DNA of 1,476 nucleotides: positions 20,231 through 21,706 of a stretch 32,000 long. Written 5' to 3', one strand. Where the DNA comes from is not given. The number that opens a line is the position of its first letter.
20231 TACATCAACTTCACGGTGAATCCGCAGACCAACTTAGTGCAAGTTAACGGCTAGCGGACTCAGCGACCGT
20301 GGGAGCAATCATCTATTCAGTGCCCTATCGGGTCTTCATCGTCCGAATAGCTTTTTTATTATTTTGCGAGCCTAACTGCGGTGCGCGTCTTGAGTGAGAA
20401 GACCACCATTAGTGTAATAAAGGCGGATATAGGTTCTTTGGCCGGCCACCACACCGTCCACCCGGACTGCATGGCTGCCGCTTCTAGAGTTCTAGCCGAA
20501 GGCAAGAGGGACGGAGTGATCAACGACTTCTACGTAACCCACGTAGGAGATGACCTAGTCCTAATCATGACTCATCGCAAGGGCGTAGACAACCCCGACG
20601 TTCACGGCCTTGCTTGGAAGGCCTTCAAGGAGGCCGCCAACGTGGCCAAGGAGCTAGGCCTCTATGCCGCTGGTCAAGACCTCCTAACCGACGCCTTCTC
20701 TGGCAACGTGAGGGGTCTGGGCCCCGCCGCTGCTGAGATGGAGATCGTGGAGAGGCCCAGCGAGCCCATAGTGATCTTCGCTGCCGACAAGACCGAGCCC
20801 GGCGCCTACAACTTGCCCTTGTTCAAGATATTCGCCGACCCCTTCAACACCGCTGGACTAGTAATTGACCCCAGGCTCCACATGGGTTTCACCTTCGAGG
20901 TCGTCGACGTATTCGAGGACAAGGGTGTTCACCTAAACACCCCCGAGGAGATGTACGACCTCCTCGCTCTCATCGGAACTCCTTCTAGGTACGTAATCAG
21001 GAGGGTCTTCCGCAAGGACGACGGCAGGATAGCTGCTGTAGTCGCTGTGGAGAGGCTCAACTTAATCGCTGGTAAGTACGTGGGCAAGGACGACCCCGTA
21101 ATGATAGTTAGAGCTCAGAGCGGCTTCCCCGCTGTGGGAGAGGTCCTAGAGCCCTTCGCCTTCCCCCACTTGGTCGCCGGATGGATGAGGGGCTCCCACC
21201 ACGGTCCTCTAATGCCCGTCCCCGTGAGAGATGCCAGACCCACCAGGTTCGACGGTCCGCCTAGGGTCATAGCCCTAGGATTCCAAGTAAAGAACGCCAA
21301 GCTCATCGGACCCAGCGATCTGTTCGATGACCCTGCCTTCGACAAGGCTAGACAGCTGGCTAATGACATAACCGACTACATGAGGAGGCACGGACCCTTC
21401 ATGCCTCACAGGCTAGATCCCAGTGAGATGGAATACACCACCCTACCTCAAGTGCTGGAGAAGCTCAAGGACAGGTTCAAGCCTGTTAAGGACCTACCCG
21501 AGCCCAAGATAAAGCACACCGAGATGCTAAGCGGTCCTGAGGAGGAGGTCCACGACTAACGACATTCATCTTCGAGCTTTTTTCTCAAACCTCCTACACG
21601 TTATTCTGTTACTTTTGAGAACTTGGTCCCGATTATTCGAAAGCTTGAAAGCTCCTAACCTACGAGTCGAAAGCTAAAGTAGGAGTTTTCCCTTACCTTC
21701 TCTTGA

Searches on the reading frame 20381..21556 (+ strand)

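Call 99: search_protein_families(library=pfam, proteins=[window:20381-21556:+], max_evalue=0.001)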
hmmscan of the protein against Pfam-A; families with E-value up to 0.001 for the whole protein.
window:20381-21556:+ (392 aa): 1 family
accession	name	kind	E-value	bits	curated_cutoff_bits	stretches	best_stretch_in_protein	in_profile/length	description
PF01950.21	FBPase_3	-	1.2e-187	623.9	25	1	7-367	1-361/361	Fructose-1,6-bisphosphatase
